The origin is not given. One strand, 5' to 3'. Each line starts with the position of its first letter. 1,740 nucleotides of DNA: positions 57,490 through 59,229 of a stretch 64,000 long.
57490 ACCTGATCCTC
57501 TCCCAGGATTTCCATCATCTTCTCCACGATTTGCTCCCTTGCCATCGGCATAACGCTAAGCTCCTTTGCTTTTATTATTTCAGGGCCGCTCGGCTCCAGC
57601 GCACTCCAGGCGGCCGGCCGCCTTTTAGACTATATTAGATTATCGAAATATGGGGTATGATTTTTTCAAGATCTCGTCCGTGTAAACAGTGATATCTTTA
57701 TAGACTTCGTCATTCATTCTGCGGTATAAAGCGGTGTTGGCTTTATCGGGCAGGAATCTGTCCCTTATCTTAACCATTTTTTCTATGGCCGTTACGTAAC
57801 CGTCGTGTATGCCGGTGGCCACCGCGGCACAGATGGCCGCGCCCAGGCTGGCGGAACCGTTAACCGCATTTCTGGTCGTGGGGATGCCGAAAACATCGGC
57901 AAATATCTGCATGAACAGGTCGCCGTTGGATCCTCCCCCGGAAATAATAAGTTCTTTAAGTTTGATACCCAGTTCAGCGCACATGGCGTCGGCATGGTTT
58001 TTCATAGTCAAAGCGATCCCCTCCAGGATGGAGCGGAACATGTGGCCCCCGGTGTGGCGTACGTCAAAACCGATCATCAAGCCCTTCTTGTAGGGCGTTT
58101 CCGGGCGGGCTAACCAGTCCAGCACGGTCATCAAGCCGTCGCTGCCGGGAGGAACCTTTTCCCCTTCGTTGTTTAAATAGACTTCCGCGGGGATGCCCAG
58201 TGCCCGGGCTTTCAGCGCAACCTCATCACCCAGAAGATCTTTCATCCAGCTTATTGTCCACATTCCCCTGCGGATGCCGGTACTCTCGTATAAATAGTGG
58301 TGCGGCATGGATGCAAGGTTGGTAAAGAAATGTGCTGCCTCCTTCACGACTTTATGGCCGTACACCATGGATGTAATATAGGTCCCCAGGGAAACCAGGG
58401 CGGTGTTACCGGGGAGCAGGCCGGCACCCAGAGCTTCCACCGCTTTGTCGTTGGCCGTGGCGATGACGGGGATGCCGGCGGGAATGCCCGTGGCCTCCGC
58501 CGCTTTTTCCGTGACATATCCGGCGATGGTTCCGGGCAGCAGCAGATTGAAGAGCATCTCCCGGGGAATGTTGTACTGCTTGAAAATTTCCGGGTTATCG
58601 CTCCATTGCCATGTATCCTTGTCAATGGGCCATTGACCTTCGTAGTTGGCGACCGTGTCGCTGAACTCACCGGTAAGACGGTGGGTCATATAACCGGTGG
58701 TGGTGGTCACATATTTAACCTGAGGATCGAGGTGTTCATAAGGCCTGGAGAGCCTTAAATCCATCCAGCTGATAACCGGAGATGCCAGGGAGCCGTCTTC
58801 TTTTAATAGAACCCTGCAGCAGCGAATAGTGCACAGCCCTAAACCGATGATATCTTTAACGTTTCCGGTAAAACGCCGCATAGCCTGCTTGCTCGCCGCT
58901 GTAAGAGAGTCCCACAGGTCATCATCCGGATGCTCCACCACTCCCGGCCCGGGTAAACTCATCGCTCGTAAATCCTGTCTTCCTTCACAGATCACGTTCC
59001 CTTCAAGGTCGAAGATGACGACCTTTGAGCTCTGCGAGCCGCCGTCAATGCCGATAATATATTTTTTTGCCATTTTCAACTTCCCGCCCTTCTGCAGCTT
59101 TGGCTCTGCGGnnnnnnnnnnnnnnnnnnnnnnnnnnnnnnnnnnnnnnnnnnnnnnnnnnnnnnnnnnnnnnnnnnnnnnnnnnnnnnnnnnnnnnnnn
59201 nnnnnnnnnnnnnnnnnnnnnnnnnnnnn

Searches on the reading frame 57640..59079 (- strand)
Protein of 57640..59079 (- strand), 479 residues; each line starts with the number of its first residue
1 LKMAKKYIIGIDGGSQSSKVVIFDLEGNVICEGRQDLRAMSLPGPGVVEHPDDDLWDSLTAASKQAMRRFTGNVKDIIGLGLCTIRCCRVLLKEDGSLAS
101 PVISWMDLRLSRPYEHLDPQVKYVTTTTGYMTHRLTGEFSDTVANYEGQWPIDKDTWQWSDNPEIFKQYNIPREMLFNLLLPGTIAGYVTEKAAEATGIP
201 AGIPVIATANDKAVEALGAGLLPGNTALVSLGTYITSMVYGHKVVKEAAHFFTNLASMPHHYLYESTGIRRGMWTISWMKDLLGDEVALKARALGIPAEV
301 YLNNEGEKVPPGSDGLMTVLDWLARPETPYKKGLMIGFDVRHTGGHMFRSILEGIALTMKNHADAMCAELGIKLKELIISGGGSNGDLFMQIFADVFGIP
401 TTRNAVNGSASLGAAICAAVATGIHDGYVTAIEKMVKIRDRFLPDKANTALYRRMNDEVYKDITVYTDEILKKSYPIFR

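Call 6: search_protein_families(library=pfam, proteins=[window:57640-59079:-])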
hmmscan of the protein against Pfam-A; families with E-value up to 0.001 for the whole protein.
window:57640-59079:- (479 aa): 3 families
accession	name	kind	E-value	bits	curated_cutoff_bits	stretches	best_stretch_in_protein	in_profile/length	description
PF00370.27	FGGY_N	-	5.9e-24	85.4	28.8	2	7-118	1-111/245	FGGY family of carbohydrate kinases, N-terminal domain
PF02782.22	FGGY_C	-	1e-21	78.1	27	1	228-421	2-197/198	FGGY family of carbohydrate kinases, C-terminal domain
PF01869.26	BcrAD_BadFG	-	4.4e-05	23.6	31.5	0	9-141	1-83/271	BadF/BadG/BcrA/BcrD ATPase family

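Call 34: search_protein_families(library=ncbifam, proteins=[window:57640-59079:-], max_evalue=0.00001)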
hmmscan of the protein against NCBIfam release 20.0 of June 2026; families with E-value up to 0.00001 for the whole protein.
window:57640-59079:- (479 aa): 12 families
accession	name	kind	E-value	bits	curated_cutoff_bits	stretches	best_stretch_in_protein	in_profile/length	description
TIGR01312.1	XylB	equivalog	3.8e-51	174.1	380.25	2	126-458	153-475/481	xylulokinase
NF008187.0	PRK10939.1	equivalog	1.3e-45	156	528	2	103-460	142-500/521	autoinducer-2 kinase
NF000756.0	PRK00047.1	subfamily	4.9e-34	117.5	498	2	155-450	196-479/502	glycerol kinase GlpK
TIGR01311.1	glycerol_kin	equivalog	1.4e-31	109.4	590.35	2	126-449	161-477/496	glycerol kinase GlpK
NF003154.0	PRK04123.1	equivalog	1.9e-28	99.5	428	1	179-462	245-532/554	ribulokinase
NF011601.0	PRK15027.1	equivalog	2.6e-26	92.1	912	1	120-457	145-470/484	xylulokinase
TIGR01314.1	gntK_FGGY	equivalog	7.3e-26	90.8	648.55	1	157-456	185-483/505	gluconokinase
TIGR01234.1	L-ribulokinase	equivalog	2.4e-24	86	583.25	1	183-467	242-530/536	ribulokinase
TIGR02628.1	fuculo_kin_coli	equivalog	1.6e-23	83.4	470.9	1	128-444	158-464/465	L-fuculokinase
TIGR01315.1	5C_CHO_kinase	subfamily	1.3e-20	73.6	408.7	1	330-463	398-533/541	FGGY family pentulose kinase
TIGR02627.1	rhamnulo_kin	equivalog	6.5e-09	34.9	527.95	0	339-423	353-436/454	rhamnulokinase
NF007925.0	PRK10640.1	equivalog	1.7e-07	30.1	639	0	340-417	360-436/489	rhamnulokinase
